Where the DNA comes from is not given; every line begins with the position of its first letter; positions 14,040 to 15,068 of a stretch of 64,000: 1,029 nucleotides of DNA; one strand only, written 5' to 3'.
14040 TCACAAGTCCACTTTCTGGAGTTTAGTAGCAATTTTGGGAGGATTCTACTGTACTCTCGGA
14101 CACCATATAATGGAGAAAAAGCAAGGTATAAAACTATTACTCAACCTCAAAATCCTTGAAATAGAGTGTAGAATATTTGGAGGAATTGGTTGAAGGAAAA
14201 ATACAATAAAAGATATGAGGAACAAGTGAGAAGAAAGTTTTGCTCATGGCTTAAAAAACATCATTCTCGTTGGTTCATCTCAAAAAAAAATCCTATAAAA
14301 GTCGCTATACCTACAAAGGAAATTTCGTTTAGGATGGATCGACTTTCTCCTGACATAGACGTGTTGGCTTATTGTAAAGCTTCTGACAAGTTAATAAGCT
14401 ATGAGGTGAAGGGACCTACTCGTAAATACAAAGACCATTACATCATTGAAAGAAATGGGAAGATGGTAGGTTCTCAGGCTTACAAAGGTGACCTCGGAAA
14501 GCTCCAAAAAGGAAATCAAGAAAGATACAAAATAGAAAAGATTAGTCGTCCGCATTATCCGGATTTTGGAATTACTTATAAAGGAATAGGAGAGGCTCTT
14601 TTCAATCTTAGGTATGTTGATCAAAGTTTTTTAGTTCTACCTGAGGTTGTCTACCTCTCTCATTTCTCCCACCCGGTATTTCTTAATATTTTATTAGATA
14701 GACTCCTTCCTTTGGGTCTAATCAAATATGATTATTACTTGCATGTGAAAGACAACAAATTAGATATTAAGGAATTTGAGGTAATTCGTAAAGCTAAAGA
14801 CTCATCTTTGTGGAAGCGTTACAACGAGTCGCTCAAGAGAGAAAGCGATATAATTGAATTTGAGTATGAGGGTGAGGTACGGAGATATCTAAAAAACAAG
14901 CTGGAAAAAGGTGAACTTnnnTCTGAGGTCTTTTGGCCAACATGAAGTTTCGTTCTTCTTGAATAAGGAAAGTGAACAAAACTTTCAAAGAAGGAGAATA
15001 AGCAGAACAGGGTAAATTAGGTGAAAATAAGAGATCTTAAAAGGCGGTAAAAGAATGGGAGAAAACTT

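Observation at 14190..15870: Two tandem, unrelated PD-(D/E)xK nuclease genes directly upstream of the SIR2 operon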

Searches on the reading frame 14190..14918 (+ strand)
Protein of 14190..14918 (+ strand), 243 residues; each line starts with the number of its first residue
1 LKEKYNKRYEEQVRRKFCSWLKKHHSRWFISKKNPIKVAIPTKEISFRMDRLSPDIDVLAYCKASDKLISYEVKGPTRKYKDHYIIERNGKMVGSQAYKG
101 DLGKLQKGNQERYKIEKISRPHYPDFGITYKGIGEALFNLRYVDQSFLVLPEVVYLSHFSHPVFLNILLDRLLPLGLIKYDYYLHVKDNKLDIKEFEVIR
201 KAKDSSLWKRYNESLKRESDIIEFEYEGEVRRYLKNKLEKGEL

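Call 3: search_protein_families(library=pfam, proteins=[window:14190-14918:+], max_evalue=1)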
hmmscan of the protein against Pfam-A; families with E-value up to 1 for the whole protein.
window:14190-14918:+ (243 aa): 0 families

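Call 4: search_protein_families(library=padloc, proteins=[window:14190-14918:+], max_evalue=1)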
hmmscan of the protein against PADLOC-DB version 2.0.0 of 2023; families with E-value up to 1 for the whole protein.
window:14190-14918:+ (243 aa): 0 families

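Call 5: search_protein_families(library=ncbifam, proteins=[window:14190-14918:+], max_evalue=1)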
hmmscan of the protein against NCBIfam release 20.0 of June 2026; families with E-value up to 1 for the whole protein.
window:14190-14918:+ (243 aa): 0 families

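Call 9: find_homologous_proteins(query=window:14190-14918:+, max_evalue=0.001)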
Query window:14190-14918:+ (243 aa): 22 proteins with E <= 0.001 among 383 candidates.
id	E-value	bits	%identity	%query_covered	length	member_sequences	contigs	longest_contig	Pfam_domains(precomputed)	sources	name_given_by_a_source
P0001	2.3e-158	543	100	100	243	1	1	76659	-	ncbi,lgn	-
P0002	2.3e-139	481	88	100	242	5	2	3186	-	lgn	-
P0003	4.5e-92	326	88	68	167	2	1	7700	-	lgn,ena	-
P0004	2.8e-65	238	52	95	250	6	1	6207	-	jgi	-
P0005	2.5e-64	235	53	100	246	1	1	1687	-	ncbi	-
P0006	3.7e-64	235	51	95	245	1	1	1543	-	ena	-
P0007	4.9e-63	231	49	99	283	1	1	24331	-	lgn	-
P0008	1.9e-62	229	50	96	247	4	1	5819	-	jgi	-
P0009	9.5e-59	217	46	100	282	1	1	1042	-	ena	-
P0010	2.7e-56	209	46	100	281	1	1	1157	-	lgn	-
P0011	3.0e-56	209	45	100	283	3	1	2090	-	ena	-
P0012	4.8e-55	205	48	100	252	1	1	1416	-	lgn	-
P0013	4.9e-55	205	48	96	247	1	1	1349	-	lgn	-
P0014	5.5e-53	198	44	100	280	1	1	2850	-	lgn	-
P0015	8.4e-52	194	43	100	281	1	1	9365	-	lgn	-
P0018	2.1e-50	190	45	84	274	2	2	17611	-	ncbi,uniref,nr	ncbi:hypothetical protein E3J84_00135 [Candidatus Aerophobetes bacterium]|uniref:Uncharacterized pro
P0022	1.9e-24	105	39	83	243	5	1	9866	-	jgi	-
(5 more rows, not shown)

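Call 16: find_encoding_contigs(protein=P0007, flank=8000, max_places=3)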
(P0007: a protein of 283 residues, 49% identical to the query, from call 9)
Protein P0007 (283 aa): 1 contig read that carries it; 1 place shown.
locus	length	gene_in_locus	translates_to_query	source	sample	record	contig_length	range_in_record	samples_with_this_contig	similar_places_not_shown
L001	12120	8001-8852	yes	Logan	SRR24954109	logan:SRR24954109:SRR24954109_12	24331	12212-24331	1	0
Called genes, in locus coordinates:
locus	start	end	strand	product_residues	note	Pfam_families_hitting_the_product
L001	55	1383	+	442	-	PF12895:ANAPC3 (faint), PF13424:TPR_12 (faint), PF24575:TPR_Slam (weak), PF25062:ARM_TT21_N, PF07719:TPR_2 (weak), PF13428:TPR_14 (weak), PF14559:TPR_19, PF19413:YaiO, +11 more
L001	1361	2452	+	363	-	PF13646:HEAT_2 (weak), PF03130:HEAT_PBS (faint), PF02985:HEAT (faint), PF13646:HEAT_2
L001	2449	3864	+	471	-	PF13506:Glyco_transf_21 (faint), PF00535:Glycos_transf_2, PF13641:Glyco_tranf_2_3, PF13632:Glyco_trans_2_3, PF03142:Chitin_synth_2 (weak)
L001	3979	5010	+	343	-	PF13177:DNA_pol3_delta2 (faint), PF06144:DNA_pol3_delta, PF12169:DNA_pol3_gamma3 (faint), PF21694:DNA_pol3_delta_C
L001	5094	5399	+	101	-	PF04014:MazE_antitoxin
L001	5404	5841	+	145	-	PF01850:PIN (weak), PF13470:PIN_3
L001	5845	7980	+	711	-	PF11369:DUF3160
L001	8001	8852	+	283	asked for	-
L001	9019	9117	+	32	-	-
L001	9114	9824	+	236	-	PF01582:TIR (weak), PF08937:ThsB_TIR (weak), PF13676:TIR_2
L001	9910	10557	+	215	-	PF18730:HEPN_Cthe2314 (weak)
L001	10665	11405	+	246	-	-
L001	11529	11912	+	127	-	-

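Call 17: find_encoding_contigs(protein=P0018, flank=8000, max_places=3)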
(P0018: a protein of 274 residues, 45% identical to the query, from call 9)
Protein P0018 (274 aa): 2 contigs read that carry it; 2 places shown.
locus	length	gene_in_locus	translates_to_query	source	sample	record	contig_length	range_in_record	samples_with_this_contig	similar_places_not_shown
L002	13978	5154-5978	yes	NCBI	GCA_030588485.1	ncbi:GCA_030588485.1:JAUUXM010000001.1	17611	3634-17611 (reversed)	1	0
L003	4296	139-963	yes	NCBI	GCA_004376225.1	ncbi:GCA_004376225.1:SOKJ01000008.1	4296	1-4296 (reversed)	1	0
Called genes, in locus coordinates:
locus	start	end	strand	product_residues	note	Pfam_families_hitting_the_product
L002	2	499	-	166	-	?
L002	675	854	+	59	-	-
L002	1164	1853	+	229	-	PF27149:YdjY (faint)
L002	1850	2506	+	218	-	PF02683:DsbD_TM, PF13386:DsbD_2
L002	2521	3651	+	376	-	PF02540:NAD_synthase (faint), PF03054:tRNA_Me_trans, PF20259:tRNA_Me_trans_M, PF20258:tRNA_Me_trans_C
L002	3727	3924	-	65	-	PF00313:CSD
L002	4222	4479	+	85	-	PF03144:GTP_EFTU_D2 (weak)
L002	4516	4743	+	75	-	PF04255:DUF433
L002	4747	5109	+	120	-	PF18480:DUF5615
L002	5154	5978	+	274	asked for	-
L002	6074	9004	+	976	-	PF00580:UvrD-helicase, PF13245:AAA_19, PF13604:AAA_30 (faint), PF13361:UvrD_C, PF13538:UvrD_C_2 (faint), PF12705:PDDEXK_1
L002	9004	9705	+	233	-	PF00215:OMPdecase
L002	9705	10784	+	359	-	PF02690:Na_Pi_cotrans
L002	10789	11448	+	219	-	PF01895:PhoU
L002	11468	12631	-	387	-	PF00383:dCMP_cyt_deam_1, PF14437:MafB19-deam, PF01872:RibD_C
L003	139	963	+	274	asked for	-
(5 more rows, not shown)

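Call 18: find_encoding_contigs(protein=P0022, flank=8000, max_places=3)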
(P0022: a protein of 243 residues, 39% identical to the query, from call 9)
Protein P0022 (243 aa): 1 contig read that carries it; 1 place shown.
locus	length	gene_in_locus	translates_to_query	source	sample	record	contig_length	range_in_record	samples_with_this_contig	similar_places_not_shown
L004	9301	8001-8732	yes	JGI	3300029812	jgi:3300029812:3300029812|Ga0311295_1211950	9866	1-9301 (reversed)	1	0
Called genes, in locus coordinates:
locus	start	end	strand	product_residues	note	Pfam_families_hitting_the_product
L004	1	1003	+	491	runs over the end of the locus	PF01336:tRNA_anti-codon, PF00152:tRNA-synt_2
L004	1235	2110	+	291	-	PF01063:Aminotran_4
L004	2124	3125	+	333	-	PF00670:AdoHcyase_NAD (weak), PF02826:2-Hacid_dh_C (weak), PF07991:KARI_N, PF01450:KARI_C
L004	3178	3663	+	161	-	PF01842:ACT, PF13291:ACT_4, PF22629:ACT_AHAS_ss, PF13710:ACT_5, PF10369:ALS_ss_C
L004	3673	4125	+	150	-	PF00334:NDK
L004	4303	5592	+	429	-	PF06245:DUF1015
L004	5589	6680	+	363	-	PF02481:DNA_processg_A, PF18306:LDcluster4 (faint), PF17782:WHD_DprA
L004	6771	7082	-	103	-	PF00717:Peptidase_S24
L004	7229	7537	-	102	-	PF01726:LexA_DNA_bind, PF13463:HTH_27 (weak)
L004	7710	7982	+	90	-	PF00216:Bac_DNA_binding, PF18291:HU-HIG (weak)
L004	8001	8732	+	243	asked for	-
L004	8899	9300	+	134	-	?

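Call 20: find_encoding_contigs(protein=P0015, flank=8000, max_places=3)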
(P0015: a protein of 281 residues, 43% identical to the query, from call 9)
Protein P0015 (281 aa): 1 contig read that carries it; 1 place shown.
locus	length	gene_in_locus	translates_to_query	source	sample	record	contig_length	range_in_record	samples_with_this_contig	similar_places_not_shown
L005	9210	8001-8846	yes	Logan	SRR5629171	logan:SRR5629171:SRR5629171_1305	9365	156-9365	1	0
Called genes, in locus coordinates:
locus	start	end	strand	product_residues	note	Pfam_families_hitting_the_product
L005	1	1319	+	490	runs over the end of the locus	?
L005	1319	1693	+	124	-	PF00072:Response_reg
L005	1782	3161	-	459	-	PF00072:Response_reg, PF01078:Mg_chelatase (faint), PF00158:Sigma54_activat, PF14532:Sigma54_activ_2, PF07728:AAA_5 (faint), PF25601:AAA_lid_14, PF02954:HTH_8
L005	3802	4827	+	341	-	PF13177:DNA_pol3_delta2 (faint), PF06144:DNA_pol3_delta, PF21694:DNA_pol3_delta_C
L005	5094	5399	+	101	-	PF04014:MazE_antitoxin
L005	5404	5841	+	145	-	PF13470:PIN_3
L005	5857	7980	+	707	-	PF11369:DUF3160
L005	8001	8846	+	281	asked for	-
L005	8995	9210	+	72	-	?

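Call 21: find_encoding_contigs(protein=P0003, flank=8000, max_places=3)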
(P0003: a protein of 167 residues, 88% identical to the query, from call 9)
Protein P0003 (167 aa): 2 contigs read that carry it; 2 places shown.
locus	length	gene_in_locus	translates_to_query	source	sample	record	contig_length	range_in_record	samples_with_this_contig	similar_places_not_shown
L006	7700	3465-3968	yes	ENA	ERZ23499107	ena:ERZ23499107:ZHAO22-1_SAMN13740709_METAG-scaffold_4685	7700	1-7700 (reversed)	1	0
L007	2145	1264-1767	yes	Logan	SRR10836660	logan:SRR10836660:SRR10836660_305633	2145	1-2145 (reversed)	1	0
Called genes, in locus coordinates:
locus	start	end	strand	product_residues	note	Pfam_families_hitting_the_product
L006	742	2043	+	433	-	PF07726:AAA_3 (weak), PF07728:AAA_5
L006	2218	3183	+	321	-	-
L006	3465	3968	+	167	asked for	-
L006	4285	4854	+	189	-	-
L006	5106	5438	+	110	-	-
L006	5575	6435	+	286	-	PF09754:PAC2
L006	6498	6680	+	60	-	PF00216:Bac_DNA_binding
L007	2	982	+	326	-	?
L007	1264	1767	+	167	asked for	-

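Call 23: predict_structure(alignment_id=A1)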
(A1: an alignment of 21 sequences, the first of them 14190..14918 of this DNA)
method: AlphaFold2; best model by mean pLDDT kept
length: 243 residues; sequences in the alignment: 21
mean_pLDDT: 74.5   pTM: 0.73
mean pLDDT of the five models: 74.5, 73.9, 70.7, 50.7, 47.3
residues with pLDDT >= 90: 40; 70-90: 108; 50-70: 85; < 50: 10
segments of 3 or more residues with pLDDT < 50: 1-4, 48-50
pLDDT, mean of each block of 10 residues (from residue 1): 61 92 92 62 51 74 91 77 82 77 58 76 58 72 87 57 68 83 81 90 74 65 70 88 78
secondary structure, 60 per line:
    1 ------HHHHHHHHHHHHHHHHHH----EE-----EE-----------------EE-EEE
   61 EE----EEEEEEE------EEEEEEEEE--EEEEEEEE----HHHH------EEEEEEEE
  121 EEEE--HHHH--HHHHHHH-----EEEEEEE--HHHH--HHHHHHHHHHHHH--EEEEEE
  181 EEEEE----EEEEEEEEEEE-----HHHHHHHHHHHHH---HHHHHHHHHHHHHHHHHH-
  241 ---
elements in order: H7-24 E58-62 E67-73 E80-88 E91-98 H103-106 E113-124 H127-130 H133-139 E145-151 H154-157 H160-172 E175-185 E190-200 H206-218 H222-239

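Call 27: fold_search(model_id=the predicted structure, library=pdb)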
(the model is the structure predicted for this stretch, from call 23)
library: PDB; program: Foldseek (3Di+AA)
matches with E <= 10: 398; with E <= 0.001: 0
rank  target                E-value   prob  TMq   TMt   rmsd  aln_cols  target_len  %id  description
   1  6adq_J                1.4e-01  0.15  0.15  0.21  15.2       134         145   12  Respiratory Complex CIII2CIV2SOD2 from Mycobacterium smegmatis (released 2018-11-14)
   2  5cs4_A                1.6e-01  0.23  0.25  0.17   9.4       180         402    8  Crystal structure of domains AC3-AC5 of yeast acetyl-CoA carboxylase (released 2015-10-28)
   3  8dmy_C                2.4e-01  0.08  0.17  0.12  22.0       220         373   10  Cryo-EM structure of cardiac muscle alpha-actin (released 2023-04-12)
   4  7pjj                  2.6e-01  0.08  0.10  0.04  15.9       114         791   10  Structure of the Family-3 Glycosyl Hydrolase BcpE2 from Streptomyces scabies (released 2022-07-13)
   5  8py2_B                3.9e-01  0.15  0.20  0.20  17.3       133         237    8  Cryo-EM structure of the human BRISC dimer complex bound to compound JMS-175-2 (released 2025-02-05)
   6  6gvw_A                4.2e-01  0.07  0.17  0.15  22.0       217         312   10  Crystal structure of the BRCA1-A complex (released 2019-07-10)
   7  9bpm_A                4.5e-01  0.07  0.18  0.13  21.3       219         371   10  CRYO-EM STRUCTURE OF CARDIAC MUSCLE ALPHA-ACTIN A331P HCM MUTANT (released 2025-05-14)
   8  3art                  5.0e-01  0.08  0.08  0.04  18.3        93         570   11  Crystal Structure Analysis of Chitinase A from Vibrio harveyi with novel inhibitors - W275G mutant complex structure wit (released 2011-04-20)
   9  4oa3                  5.4e-01  0.07  0.14  0.20  15.2       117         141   15  Crystal structure of the BA42 protein from BIZIONIA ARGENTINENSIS (released 2014-08-20)
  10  2lt2_MODEL_1_A        5.4e-01  0.06  0.14  0.19  16.0       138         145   12  NMR structure of BA42 protein from the psychrophilic bacteria Bizionia argentinensis sp. nov. (released 2013-05-22)
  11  8hrf_A                6.1e-01  0.11  0.08  0.04  19.1        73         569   11  Catalytic domain of Vibrio parahaemolyticus chitinase 1 (released 2023-12-20)
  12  5trc_A                6.1e-01  0.10  0.24  0.15  11.1       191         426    9  Crystal structure of phosphorylated AC3-AC5 domains of yeast acetyl-CoA carboxylase (released 2016-12-07)
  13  3ib5                  6.1e-01  0.08  0.22  0.17  14.3       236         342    9  Crystal structure of Sex pheromone precursor (YP_536235.1) from LACTOBACILLUS SALIVARIUS SUBSP. SALIVARIUS UCC118 at 1.3 (released 2009-08-04)
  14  3b8s_A                6.5e-01  0.10  0.08  0.04  19.1        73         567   12  Crystal structure of wild-type chitinase A from Vibrio harveyi (released 2008-04-01)
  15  4czj_B                6.5e-01  0.03  0.15  0.12  18.9       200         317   11  C. crescentus MreB, double filament, AMPPNP (released 2014-06-11)
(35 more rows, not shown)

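Call 30: search_solved_structures(query=A1, max_evalue=10, show_alignments=3)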
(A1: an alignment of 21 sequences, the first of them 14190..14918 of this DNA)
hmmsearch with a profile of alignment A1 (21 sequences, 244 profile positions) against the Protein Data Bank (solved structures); distinct sequences matched with E-value up to 10: 0.

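Call 37: search_protein_representatives(alignment_id=A1)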
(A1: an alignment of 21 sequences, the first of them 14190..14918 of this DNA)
Query: 21 sequences, 244 profile positions. Proteins with E-value up to 0.001 (for the whole library): 34; up to 1e-10: 19; up to 1e-30: 9. The best 34 are listed.
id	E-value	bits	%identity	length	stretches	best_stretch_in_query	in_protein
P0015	2.0e-109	381.0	-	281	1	1-243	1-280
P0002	3.3e-96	337.7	-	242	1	1-243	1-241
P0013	1.3e-91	322.7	-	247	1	1-244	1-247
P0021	2.8e-78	279.0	-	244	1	6-244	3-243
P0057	5.8e-59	215.8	-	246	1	2-243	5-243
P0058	1.1e-44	169.0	-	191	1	73-239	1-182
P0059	1.1e-39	152.6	-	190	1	75-244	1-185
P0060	6.0e-37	143.7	-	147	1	4-145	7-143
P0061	1.8e-34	135.6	-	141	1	120-243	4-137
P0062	2.5e-30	122.0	-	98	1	144-243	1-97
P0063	1.2e-25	106.6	-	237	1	3-212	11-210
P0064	5.3e-25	104.5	-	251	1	8-215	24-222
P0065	4.2e-24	101.6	-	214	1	7-187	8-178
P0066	2.1e-18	82.9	-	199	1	48-223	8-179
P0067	2.2e-14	69.8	-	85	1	170-242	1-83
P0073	2.2e-09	53.4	-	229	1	9-205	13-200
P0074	4.1e-09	52.5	-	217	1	8-189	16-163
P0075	5.6e-08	48.8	-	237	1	9-216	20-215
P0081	4.3e-06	42.6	-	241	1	49-184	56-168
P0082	5.8e-06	42.2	-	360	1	14-205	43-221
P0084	1.0e-04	38.1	-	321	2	128-208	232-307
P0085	1.6e-04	37.5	-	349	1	9-203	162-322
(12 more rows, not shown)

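Call 38: search_protein_families(library=pfam, proteins=[P0063, P0064, P0065, P0073, P0074, P0075, P0081, P0082, P0084, P0085], max_evalue=1)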
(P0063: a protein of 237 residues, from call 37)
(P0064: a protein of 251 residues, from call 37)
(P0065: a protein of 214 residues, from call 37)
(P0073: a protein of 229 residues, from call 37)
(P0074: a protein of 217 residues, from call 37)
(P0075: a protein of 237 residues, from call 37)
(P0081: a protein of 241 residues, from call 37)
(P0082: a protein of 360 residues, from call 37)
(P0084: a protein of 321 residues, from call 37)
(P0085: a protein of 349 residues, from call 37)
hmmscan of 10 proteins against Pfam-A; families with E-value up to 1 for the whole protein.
P0063 (237 aa): 0 families

P0064 (251 aa): 1 family
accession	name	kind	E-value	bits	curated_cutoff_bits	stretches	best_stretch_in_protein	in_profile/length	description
PF04333.18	MlaA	-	0.16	12.1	25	1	142-181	98-137/195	MlaA lipoprotein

P0065 (214 aa): 3 families
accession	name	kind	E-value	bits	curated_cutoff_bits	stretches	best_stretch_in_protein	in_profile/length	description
PF16298.10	DUF4940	-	0.034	14.3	28.8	1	110-167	113-168/206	Domain of unknown function (DUF4940)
PF09002.17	Card1_endonuc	-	0.059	13.4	26.4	0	54-99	47-92/136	Card1-like, endonuclease domain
PF04849.18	HAP1_N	-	0.059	13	33.9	1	75-128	158-210/307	HAP1 N-terminal conserved region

P0073 (229 aa): 0 families

P0074 (217 aa): 1 family
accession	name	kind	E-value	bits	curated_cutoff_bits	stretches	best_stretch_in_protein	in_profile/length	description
PF20247.3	DUF6602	-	0.016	15.5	27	1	6-65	7-59/104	Domain of unknown function (DUF6602)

P0075 (237 aa): 1 family
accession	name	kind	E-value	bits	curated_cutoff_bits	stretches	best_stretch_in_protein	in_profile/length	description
PF11929.14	DUF3447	-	0.15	12.4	26.9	1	208-231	7-29/76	Domain of unknown function (DUF3447)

P0081 (241 aa): 0 families

P0082 (360 aa): 0 families

P0084 (321 aa): 1 family
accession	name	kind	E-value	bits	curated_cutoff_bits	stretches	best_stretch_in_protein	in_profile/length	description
PF08378.17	NERD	-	0.014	16.4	22.1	1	178-207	26-60/111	Nuclease-related domain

P0085 (349 aa): 1 family
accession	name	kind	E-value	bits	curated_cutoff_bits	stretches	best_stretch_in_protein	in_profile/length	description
PF00239.26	Resolvase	-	0.067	13.7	23.3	1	20-109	14-100/145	Resolvase, N terminal domain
